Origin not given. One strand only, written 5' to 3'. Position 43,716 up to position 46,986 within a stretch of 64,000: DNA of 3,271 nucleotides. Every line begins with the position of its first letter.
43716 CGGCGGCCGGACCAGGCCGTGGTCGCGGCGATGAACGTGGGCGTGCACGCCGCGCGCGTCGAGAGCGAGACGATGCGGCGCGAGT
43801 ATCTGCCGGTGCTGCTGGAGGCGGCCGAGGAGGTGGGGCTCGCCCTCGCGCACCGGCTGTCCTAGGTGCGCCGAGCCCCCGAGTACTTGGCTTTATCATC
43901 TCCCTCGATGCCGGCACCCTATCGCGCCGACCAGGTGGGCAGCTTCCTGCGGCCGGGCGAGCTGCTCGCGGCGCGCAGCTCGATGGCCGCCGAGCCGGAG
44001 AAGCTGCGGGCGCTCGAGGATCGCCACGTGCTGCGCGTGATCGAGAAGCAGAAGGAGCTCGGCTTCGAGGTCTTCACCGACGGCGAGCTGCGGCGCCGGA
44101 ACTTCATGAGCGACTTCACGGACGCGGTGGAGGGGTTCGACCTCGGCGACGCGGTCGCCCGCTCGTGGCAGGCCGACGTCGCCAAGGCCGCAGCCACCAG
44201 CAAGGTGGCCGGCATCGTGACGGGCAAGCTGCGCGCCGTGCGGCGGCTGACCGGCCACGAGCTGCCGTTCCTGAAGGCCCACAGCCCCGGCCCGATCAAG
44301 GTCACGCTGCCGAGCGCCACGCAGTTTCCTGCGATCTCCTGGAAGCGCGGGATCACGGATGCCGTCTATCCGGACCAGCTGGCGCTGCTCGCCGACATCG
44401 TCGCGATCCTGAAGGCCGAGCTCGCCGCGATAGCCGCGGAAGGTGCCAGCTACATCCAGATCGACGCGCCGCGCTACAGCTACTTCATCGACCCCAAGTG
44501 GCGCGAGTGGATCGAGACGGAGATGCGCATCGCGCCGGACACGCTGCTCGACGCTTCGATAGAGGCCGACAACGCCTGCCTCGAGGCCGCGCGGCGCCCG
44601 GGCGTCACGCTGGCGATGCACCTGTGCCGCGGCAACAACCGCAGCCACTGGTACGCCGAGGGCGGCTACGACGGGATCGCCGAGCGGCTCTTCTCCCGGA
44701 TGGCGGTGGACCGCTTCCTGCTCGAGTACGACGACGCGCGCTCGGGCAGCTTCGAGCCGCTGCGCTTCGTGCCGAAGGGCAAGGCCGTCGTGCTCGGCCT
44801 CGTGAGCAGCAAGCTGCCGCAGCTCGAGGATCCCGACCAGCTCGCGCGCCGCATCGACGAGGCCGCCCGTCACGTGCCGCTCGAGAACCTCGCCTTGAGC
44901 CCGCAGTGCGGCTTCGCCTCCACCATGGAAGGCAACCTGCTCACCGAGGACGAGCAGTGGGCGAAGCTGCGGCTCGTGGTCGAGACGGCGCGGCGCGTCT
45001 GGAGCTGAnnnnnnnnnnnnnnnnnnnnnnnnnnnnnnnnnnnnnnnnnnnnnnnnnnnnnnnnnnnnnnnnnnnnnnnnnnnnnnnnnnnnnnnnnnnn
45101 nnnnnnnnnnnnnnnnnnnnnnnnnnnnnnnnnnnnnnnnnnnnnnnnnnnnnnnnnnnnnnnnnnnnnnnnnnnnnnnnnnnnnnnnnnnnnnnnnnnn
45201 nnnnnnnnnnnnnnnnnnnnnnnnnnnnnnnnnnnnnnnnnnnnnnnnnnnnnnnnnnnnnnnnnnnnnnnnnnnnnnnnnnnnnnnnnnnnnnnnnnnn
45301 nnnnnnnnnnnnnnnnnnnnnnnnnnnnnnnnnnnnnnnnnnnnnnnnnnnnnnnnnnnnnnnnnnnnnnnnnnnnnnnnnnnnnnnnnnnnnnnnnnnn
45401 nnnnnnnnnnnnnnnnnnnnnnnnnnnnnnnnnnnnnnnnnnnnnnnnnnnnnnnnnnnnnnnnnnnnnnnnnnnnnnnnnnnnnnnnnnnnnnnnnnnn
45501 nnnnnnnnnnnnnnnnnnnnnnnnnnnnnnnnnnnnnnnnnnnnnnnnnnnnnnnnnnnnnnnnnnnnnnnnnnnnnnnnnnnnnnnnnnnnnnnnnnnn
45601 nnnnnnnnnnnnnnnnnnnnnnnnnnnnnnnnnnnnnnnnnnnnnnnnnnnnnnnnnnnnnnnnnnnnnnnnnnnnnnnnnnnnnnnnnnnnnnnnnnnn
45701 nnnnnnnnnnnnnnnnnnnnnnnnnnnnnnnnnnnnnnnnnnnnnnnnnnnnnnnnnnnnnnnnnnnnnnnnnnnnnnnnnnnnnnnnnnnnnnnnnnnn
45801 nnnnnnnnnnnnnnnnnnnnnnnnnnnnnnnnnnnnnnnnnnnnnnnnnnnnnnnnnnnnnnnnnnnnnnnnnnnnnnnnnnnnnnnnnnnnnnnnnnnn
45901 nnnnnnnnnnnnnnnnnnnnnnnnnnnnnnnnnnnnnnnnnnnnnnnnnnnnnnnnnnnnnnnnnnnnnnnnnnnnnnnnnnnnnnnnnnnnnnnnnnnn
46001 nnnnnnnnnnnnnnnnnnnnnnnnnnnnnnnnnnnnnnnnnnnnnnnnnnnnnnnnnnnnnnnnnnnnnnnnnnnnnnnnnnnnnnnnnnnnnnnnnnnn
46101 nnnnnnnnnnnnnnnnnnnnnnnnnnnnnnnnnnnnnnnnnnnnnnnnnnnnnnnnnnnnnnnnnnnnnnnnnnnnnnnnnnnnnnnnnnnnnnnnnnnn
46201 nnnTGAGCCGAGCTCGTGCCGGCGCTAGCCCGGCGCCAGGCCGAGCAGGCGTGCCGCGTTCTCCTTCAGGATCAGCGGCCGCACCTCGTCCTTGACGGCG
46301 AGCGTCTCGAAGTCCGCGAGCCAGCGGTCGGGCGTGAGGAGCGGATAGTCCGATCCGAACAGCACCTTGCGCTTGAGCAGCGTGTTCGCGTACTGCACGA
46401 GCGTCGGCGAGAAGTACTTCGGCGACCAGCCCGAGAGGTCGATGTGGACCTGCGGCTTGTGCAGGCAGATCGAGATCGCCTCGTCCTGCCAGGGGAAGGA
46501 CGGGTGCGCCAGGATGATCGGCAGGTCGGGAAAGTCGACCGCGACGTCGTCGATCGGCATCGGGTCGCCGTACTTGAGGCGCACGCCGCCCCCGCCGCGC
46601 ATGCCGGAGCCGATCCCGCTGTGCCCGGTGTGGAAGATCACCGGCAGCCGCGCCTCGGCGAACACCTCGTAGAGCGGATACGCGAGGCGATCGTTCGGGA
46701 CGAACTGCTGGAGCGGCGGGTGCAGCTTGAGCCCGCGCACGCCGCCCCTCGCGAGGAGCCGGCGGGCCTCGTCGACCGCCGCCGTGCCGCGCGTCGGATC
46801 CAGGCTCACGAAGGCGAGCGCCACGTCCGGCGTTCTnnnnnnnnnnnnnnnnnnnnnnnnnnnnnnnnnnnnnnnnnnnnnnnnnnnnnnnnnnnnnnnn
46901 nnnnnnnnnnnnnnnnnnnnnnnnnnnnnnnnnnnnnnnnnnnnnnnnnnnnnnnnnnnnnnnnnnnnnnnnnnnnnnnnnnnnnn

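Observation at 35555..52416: Contiguous island for hydroxycinnamate/4-hydroxybenzoate catabolism through protocatechuate and beta-ketoadipate, with transport and regulation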

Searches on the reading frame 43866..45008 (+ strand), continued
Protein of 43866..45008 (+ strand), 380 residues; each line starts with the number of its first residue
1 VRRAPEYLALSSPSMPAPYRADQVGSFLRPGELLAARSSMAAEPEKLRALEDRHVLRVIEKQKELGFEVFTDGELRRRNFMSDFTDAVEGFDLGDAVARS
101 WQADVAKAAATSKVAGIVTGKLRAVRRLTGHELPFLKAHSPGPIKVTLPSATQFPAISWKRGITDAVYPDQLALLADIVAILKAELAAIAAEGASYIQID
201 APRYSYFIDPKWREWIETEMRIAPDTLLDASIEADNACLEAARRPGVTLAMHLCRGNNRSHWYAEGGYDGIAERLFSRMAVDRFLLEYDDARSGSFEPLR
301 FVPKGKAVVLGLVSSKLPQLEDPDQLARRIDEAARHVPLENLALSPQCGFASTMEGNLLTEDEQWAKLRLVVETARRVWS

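Call 43: get_annotated_region(hit=H52, flank=8000)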
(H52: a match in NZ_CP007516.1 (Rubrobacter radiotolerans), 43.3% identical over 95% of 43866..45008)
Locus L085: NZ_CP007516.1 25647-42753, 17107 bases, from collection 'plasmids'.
description: Rubrobacter radiotolerans strain RSPS-4 plasmid 2, complete sequence
organism: Rubrobacter radiotolerans (NCBI taxid 42256)
taxonomy: Bacteria; Actinomycetota; Rubrobacteria; Rubrobacterales; Rubrobacteraceae; Rubrobacter; Rubrobacter radiotolerans
host: -; source: -; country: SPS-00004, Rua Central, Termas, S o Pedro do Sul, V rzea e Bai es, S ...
typing (MOB-suite, as given by PLSDB): non-mobilizable; replicon rep_cluster_232
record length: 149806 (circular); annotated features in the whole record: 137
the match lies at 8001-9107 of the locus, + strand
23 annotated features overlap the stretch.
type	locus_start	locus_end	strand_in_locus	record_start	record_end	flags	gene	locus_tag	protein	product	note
CDS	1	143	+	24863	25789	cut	-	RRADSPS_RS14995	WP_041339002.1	bile acid:sodium symporter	-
CDS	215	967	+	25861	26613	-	-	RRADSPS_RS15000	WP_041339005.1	alpha/beta fold hydrolase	-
CDS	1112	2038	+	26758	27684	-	-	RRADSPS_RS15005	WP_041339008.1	LysR family transcriptional regulator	-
CDS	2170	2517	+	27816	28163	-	-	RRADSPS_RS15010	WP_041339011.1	hypothetical protein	-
CDS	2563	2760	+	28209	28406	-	-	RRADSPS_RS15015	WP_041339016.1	hypothetical protein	-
CDS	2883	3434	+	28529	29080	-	-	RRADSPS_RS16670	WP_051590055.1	PPOX class F420-dependent oxidoreductase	GO:0008150 - biological_process [Evidence IEA]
CDS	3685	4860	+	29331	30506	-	-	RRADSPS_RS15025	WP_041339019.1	CocE/NonD family hydrolase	-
CDS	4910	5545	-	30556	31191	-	-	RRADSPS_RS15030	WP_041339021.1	SDR family oxidoreductase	-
CDS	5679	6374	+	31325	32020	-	-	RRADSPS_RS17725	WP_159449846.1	TetR/AcrR family transcriptional regulator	GO:0006355 - regulation of DNA-templated transcription [Evidence IEA]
CDS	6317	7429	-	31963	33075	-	-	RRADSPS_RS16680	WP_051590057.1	GGDEF domain-containing protein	-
CDS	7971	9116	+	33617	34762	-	-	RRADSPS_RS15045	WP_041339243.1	cobalamin-independent methionine synthase II family protein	-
CDS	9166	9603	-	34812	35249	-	-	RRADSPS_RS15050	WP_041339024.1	PIN domain-containing protein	-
CDS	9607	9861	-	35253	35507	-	-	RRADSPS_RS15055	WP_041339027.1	hypothetical protein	-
CDS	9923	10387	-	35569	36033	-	-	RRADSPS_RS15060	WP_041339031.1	Hsp20/alpha crystallin family protein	-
CDS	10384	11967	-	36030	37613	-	-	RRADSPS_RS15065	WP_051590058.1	BCCT family transporter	GO:0071705 - nitrogen compound transport [Evidence IEA]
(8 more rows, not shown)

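Call 44: find_encoding_contigs(protein=window:43908-45008:+, flank=10000, max_places=6)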
Protein window:43908-45008:+ (366 aa): no gene with exactly this product is on record in the collection.

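Call 45: find_encoding_contigs(protein=window:43866-45008:+, flank=10000, max_places=6)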
Protein window:43866-45008:+ (380 aa): no gene with exactly this product is on record in the collection.

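Call 60: search_protein_families(library=pfam, proteins=[L031:13384-14823:+, L043:17012-18130:+, L032:8751-10319:+, L035:11350-12021:-, L014:11806-12447:-, L018:9400-9978:+, L078:8207-9073:-, L073:6955-7827:-, L032:10347-12521:-, L014:8108-9112:-], max_evalue=0.00001)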
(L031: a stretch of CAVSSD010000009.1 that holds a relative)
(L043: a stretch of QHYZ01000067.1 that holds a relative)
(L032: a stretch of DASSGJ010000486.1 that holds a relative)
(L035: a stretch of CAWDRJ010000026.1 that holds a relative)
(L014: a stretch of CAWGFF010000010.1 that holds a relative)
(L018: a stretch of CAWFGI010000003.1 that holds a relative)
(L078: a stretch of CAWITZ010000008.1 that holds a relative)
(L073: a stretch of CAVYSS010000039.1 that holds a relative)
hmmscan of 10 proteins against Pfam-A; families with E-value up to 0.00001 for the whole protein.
L031:13384-14823:+ (479 aa): 1 family
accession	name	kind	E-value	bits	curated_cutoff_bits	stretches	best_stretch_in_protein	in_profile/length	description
PF00171.27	Aldedh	-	2.4e-165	551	23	1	20-468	9-461/461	Aldehyde dehydrogenase family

L043:17012-18130:+ (372 aa): 2 families
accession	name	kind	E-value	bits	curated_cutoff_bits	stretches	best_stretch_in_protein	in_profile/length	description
PF19362.4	DUF5938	-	7.4e-82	274.9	27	1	142-367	1-226/234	Family of unknown function (DUF5938)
PF03435.24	Sacchrp_dh_NADP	-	4.9e-08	33.8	25.1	1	9-123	1-118/129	Saccharopine dehydrogenase NADP binding domain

L032:8751-10319:+ (522 aa): 2 families
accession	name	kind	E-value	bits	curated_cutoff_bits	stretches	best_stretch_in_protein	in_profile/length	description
PF00501.34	AMP-binding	-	1.7e-71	241.5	29.9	1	7-378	1-384/384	AMP-binding enzyme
PF13193.12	AMP-binding_C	-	3.1e-23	82.9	24.5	1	428-503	1-76/76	AMP-binding enzyme C-terminal domain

L035:11350-12021:- (223 aa): 0 families

L014:11806-12447:- (213 aa): 0 families

L018:9400-9978:+ (192 aa): 1 family
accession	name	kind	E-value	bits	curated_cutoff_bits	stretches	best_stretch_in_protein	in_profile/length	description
PF12973.13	Cupin_7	-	8.3e-11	42.1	27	1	55-137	9-89/105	ChrR Cupin-like domain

L078:8207-9073:- (288 aa): 1 family
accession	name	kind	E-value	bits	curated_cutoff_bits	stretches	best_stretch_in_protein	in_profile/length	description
PF01144.29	CoA_trans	-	1.4e-17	64.3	23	1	7-223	4-216/217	Coenzyme A transferase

L073:6955-7827:- (290 aa): 1 family
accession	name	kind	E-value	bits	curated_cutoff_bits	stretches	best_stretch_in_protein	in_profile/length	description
PF01144.29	CoA_trans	-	2.3e-43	148.5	23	1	38-247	2-217/217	Coenzyme A transferase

L032:10347-12521:- (724 aa): 4 families
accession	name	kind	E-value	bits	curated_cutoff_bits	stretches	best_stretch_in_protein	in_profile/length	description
PF01011.28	PQQ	-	3.3e-86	290.7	26.7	2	65-383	1-335/595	Glucose/ethanol/alcohol dehydrogenase, beta-propeller domain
PF13360.13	PQQ_2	-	1.6e-27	97.1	27.6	2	124-250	4-107/233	Outer membrane protein assembly factor BamB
PF13570.13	Beta-prop_ACSF4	-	7.8e-12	45.7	133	1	101-258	89-223/329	Beta-alanine-activating enzyme, beta-propeller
PF13442.11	Cytochrome_CBB3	-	1.3e-11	45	27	1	634-708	1-68/68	Cytochrome C oxidase, cbb3-type, subunit III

L014:8108-9112:- (334 aa): 1 family
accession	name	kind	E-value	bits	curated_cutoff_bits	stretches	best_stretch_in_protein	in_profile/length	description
PF01717.24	Meth_synt_2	-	1.6e-23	84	21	1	23-325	31-320/324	Cobalamin-independent synthase, Catalytic domain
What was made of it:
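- On Beta-ketoadipate pathway, protocatechuate branch: PcaIJ-like genes are present in 15 of the related loci (call 60).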

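Call 75: search_protein_families(library=pfam, proteins=[L035:15456-16715:+, L030:4317-5612:+, L006:17376-18827:+, L035:6238-7935:-, L032:6836-7816:+, L001:15723-16760:+, L008:6604-7335:+, L037:15884-16474:+, L025:12567-13235:+, L035:11350-12021:-], max_evalue=0.001)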
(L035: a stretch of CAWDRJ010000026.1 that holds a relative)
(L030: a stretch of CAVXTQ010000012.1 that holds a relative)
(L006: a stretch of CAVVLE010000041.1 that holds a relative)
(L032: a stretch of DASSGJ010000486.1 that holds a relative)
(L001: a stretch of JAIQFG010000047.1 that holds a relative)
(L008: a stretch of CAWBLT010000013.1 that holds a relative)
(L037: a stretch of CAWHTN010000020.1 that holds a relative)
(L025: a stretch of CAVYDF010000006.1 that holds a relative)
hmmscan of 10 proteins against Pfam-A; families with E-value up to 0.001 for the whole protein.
L035:15456-16715:+ (419 aa): 6 families
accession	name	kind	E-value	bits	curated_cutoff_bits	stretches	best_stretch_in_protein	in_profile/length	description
PF07690.21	MFS_1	-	2.4e-66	224.4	33.4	2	18-360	4-343/347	Major Facilitator Superfamily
PF00083.30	Sugar_tr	-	9.3e-19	68.1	22.3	1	44-183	45-189/452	Sugar (and other) transporter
PF06609.19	TRI12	-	3.2e-10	39.6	23.2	1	44-192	77-223/599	Fungal trichothecene efflux pump (TRI12)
PF12832.13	MFS_1_like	-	3.5e-09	36.6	25.2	1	34-375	24-365/373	MFS_1 like family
PF01306.25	LacY_symp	-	6.2e-06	25.7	24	0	33-231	31-232/413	LacY proton/sugar symporter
PF05977.19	MFS_3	-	3.9e-05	22.7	27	1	41-397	41-392/524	Transmembrane secretion effector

L030:4317-5612:+ (431 aa): 1 family
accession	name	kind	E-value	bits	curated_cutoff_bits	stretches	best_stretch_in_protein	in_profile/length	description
PF07690.21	MFS_1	-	3.1e-29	102.4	33.4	1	27-378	8-343/347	Major Facilitator Superfamily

L006:17376-18827:+ (483 aa): 0 families

L035:6238-7935:- (565 aa): 4 families
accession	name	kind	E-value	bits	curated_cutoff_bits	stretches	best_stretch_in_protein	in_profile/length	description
PF23525.1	Methyltransf_36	-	2.7e-102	342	27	1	278-542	2-268/268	AprA MT2-like domain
PF23526.1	AprA_N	-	1.3e-24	86.6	27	2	9-75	2-67/67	AprA N-terminal domain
PF23589.2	WH_AprA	-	1.8e-19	70.5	27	1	172-265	1-94/94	AprA winged helix domain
PF13847.12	Methyltransf_31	-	9.5e-05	22.5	27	1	319-388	7-65/145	Methyltransferase domain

L032:6836-7816:+ (326 aa): 3 families
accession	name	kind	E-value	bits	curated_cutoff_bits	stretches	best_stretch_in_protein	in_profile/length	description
PF02780.25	Transketolase_C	-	3.6e-38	130.7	25.9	1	191-311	3-124/124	Transketolase, C-terminal domain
PF02779.29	Transket_pyr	-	3.2e-27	95.7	27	1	4-168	2-167/174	Transketolase, pyrimidine binding domain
PF22613.1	Transketolase_C_1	-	0.00067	20.3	27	0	196-229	10-43/113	Transketolase-like TK C-terminal domain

L001:15723-16760:+ (345 aa): 4 families
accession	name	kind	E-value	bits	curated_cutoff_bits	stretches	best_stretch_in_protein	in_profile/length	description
PF00676.26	E1_dh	-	6e-70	236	22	1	20-336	2-299/300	Dehydrogenase E1 component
PF02775.26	TPP_enzyme_C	-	4e-09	36.9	21.9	1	113-246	18-150/151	Thiamine pyrophosphate enzyme, C-terminal TPP binding domain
PF13292.11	DXP_synthase_N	-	6.5e-06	26.1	21.2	1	123-189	112-178/274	1-deoxy-D-xylulose-5-phosphate synthase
PF00456.26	Transketolase_N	-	0.00023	20.7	22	1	120-246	110-240/334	Transketolase, thiamine diphosphate binding domain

L008:6604-7335:+ (243 aa): 0 families

L037:15884-16474:+ (196 aa): 0 families

L025:12567-13235:+ (222 aa): 0 families

L035:11350-12021:- (223 aa): 0 families

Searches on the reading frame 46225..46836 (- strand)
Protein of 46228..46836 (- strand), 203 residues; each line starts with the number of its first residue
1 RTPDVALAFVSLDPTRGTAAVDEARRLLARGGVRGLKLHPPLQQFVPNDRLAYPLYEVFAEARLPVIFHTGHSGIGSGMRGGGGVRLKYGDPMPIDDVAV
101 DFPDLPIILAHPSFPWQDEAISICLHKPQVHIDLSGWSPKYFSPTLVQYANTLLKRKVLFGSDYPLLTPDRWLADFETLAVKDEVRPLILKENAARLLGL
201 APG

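Call 6: search_protein_families(library=pfam, proteins=[window:46225-46824:-], max_evalue=0.001)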
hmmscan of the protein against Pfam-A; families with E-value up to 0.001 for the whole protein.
window:46225-46824:- (199 aa): 1 family
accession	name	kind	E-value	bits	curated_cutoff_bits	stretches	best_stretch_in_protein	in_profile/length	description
PF04909.20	Amidohydro_2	-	1.4e-43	150.2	26.4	1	3-196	81-289/289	Amidohydrolase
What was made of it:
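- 46225..47087 (-): CouO/Atu1421-type amidohydrolase-2 (4-hydroxyphenyl-beta-ketoacyl-CoA hydrolase type), about 287 aa. Two +1 insertions near 46991 and 46828. Pfam Amidohydro_2 (call 6).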

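Call 15: search_protein_families(library=ncbifam, proteins=[window:46228-46836:-], max_evalue=0.00001)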
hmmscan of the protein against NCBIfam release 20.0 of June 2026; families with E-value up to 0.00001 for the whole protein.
window:46228-46836:- (203 aa): 0 families
